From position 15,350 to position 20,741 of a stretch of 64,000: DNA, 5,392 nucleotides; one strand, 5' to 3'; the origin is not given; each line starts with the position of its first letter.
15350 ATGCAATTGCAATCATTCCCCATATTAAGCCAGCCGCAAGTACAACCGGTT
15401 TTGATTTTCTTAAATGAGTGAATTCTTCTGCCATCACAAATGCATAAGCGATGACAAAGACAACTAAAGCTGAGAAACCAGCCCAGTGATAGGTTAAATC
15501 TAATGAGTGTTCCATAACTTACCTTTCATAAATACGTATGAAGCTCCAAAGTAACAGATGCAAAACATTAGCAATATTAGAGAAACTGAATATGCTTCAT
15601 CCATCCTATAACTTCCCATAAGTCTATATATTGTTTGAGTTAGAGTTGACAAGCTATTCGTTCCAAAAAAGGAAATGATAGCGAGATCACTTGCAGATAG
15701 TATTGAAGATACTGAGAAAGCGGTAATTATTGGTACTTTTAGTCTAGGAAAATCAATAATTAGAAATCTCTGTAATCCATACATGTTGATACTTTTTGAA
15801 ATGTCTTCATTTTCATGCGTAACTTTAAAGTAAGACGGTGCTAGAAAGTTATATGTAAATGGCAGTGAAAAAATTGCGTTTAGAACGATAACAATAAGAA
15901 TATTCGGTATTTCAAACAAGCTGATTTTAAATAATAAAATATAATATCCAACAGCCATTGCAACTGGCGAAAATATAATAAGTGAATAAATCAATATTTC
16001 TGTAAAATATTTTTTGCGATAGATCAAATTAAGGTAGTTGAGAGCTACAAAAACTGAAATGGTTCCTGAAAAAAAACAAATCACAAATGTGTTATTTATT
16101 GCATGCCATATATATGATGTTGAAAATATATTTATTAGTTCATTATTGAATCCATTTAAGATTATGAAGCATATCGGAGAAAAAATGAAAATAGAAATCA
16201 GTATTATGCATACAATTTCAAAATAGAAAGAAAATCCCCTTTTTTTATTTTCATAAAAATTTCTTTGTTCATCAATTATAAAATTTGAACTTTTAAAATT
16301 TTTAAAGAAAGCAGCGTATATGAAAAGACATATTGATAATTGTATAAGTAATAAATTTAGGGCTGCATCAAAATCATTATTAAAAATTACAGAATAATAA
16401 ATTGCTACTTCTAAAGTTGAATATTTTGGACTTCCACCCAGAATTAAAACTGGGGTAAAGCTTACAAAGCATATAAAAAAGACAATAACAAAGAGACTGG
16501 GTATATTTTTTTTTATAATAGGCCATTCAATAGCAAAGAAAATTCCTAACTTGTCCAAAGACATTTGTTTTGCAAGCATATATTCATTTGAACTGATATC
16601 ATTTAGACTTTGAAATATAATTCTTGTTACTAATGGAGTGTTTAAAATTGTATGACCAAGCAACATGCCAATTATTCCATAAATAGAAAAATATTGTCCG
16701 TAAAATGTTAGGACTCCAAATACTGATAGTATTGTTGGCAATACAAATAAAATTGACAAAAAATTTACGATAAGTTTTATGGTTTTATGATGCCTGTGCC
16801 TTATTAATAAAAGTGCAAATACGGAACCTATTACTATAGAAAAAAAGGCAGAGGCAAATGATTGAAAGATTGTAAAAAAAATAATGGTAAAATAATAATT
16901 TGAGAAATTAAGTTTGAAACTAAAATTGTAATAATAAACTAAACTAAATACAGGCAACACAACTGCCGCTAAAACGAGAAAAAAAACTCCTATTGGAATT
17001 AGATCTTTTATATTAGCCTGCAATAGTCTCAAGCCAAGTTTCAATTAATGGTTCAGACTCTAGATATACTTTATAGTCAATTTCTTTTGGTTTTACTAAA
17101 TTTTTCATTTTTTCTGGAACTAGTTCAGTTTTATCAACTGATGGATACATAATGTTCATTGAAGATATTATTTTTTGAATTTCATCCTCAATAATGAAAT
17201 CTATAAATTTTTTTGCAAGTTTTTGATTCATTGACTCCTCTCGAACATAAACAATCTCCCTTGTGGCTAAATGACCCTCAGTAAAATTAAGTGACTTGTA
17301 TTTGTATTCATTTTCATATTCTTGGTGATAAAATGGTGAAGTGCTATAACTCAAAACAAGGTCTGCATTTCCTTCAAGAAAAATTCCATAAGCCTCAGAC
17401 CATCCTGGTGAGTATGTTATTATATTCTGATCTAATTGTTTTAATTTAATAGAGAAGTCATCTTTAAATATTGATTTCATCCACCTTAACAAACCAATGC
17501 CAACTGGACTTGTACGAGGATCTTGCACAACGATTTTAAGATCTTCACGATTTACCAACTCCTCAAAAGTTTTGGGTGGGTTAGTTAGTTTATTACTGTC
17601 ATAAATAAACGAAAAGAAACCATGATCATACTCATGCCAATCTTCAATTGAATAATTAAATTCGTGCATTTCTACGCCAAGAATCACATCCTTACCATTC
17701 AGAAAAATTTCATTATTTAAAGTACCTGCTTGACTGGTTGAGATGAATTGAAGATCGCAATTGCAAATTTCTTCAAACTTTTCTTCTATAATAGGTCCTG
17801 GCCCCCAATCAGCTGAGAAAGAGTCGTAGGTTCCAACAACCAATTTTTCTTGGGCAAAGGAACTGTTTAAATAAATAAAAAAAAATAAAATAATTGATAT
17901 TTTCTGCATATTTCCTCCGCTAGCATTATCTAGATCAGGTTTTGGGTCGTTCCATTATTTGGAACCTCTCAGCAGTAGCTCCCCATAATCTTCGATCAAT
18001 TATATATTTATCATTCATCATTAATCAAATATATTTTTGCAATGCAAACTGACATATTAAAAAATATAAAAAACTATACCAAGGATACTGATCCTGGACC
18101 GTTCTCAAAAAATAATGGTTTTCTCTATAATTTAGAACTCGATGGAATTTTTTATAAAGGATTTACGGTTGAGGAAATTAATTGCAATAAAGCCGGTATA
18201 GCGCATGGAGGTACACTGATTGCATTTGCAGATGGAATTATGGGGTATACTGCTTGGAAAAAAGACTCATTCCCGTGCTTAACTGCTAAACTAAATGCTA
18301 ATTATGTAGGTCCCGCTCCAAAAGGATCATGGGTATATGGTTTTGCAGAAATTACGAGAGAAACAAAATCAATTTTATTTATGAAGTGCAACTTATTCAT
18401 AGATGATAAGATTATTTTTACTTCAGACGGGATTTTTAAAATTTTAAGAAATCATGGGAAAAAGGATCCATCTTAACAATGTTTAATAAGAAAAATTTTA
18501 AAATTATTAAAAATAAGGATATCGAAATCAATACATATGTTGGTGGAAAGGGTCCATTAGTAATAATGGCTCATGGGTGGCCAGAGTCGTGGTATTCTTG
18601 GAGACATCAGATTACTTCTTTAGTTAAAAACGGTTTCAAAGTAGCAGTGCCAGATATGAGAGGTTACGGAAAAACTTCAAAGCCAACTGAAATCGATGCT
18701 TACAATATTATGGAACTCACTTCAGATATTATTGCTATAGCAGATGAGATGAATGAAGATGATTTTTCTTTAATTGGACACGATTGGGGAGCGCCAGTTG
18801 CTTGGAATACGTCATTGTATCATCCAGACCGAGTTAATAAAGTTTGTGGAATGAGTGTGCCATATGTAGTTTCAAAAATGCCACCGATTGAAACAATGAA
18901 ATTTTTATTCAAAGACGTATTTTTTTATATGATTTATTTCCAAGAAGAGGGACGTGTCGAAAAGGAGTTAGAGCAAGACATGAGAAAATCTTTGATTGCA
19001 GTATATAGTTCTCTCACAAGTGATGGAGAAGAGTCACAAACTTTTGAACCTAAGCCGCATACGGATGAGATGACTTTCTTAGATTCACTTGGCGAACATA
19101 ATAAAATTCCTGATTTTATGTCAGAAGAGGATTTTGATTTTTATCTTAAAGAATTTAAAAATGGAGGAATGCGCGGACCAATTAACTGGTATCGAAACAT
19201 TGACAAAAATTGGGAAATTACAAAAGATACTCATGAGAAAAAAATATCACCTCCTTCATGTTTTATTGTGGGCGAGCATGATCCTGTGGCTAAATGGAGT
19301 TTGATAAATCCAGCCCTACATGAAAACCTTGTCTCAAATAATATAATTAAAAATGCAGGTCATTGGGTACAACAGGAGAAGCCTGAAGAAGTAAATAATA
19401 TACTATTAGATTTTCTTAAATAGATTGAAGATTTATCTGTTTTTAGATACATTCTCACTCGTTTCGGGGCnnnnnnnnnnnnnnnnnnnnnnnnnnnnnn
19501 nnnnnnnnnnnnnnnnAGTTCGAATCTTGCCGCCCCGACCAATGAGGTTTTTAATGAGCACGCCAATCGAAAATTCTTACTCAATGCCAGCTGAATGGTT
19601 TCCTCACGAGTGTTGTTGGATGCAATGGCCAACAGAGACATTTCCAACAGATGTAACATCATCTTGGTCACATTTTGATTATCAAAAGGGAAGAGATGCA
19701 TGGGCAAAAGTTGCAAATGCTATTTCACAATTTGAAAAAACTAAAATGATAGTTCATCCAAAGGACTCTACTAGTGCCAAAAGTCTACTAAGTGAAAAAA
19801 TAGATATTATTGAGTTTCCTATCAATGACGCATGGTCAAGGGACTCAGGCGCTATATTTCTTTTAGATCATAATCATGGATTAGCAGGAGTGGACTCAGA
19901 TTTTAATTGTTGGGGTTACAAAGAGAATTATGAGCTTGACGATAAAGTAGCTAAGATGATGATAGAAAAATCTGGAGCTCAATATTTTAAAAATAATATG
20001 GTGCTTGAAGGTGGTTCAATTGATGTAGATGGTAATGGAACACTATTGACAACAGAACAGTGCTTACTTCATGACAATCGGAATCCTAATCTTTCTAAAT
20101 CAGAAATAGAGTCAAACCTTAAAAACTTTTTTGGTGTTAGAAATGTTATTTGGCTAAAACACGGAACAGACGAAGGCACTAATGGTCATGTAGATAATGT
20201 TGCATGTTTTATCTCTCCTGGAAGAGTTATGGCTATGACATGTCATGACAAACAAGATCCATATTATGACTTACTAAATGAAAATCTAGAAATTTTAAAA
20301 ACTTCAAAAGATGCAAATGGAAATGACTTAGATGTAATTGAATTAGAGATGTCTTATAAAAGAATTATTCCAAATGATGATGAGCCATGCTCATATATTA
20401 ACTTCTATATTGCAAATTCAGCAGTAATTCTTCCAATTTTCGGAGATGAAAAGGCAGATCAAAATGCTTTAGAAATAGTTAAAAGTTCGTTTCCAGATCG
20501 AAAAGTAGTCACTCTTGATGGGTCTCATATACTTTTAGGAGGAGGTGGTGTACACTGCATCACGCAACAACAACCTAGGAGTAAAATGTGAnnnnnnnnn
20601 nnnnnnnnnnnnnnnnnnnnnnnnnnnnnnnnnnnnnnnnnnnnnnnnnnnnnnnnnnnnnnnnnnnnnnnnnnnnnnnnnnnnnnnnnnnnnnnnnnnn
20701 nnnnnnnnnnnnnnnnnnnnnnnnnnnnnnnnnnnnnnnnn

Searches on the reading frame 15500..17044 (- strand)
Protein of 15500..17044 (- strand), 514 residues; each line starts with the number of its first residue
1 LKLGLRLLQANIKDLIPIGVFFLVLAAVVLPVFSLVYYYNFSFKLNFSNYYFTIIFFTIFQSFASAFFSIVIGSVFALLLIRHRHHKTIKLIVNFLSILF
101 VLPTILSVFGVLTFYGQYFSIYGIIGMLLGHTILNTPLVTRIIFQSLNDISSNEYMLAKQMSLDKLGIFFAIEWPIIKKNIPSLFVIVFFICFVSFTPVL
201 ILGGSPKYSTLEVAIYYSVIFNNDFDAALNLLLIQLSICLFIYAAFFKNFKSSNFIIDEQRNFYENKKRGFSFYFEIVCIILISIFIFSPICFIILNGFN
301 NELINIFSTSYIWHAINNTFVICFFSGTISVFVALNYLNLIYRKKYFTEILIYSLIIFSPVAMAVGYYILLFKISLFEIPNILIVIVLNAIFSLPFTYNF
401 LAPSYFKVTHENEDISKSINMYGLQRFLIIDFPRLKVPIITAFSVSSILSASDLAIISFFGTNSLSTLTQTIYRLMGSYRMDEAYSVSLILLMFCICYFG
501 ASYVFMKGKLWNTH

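Call 52: search_protein_families(library=pfam, proteins=[window:15500-17044:-], max_evalue=0.00001)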
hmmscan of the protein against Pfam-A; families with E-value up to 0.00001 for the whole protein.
window:15500-17044:- (514 aa): 0 families

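Call 83: search_protein_families(library=pfam, proteins=[window:15500-17044:-], max_evalue=0.01)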
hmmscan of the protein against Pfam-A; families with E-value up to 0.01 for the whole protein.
window:15500-17044:- (514 aa): 1 family
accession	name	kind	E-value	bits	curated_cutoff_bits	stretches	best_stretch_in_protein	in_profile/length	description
PF00528.27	BPD_transp_1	-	0.0049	17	26.4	1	70-245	2-176/184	Binding-protein-dependent transport system inner membrane component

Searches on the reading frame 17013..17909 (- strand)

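Call 52: search_protein_families(library=pfam, proteins=[window:17013-17909:-], max_evalue=0.00001)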
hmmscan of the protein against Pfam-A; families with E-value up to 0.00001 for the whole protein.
window:17013-17909:- (298 aa): 3 families
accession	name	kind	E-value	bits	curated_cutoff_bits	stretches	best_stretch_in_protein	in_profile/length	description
PF13343.11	SBP_bac_6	-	1.6e-11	44.6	24.6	1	88-273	54-235/245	Bacterial extracellular solute-binding protein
PF13531.11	SBP_bac_11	-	5.3e-07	30.1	25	1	111-249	92-222/227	Bacterial extracellular solute-binding protein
PF01547.30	SBP_bac_1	-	1.2e-06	29.2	26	1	101-246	114-307/307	Bacterial extracellular solute-binding protein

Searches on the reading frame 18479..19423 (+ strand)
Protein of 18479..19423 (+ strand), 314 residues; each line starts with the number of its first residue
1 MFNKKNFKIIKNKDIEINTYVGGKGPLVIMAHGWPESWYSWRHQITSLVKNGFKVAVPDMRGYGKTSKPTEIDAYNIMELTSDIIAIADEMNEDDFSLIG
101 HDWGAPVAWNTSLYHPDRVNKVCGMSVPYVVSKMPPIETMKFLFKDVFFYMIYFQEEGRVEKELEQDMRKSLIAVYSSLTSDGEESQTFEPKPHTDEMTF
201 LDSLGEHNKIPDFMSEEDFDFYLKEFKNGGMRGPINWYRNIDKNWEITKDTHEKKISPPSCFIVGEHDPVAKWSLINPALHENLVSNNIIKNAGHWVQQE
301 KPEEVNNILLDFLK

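Call 82: search_protein_families(library=pfam, proteins=[window:18479-19423:+], max_evalue=0.00001)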
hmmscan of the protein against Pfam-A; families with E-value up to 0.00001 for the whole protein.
window:18479-19423:+ (314 aa): 3 families
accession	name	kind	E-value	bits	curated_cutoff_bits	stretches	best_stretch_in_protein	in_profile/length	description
PF00561.26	Abhydrolase_1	-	1.1e-27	97.7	25.8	1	26-148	1-121/245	alpha/beta hydrolase fold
PF12697.13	Abhydrolase_6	-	1.7e-13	52.2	26.3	1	28-306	1-215/217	Alpha/beta hydrolase family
PF12146.15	Hydrolase_4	-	8.5e-10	38.8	27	1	27-136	6-121/239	Serine aminopeptidase, S33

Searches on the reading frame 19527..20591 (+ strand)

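Call 82: search_protein_families(library=pfam, proteins=[window:19527-20591:+], max_evalue=0.00001)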
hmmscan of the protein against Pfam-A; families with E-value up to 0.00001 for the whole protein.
window:19527-20591:+ (354 aa): 1 family
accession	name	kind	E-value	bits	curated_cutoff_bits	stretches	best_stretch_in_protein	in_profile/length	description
PF04371.20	PAD_porph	-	1.5e-111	373.1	25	1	20-350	2-321/321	Porphyromonas-type peptidyl-arginine deiminase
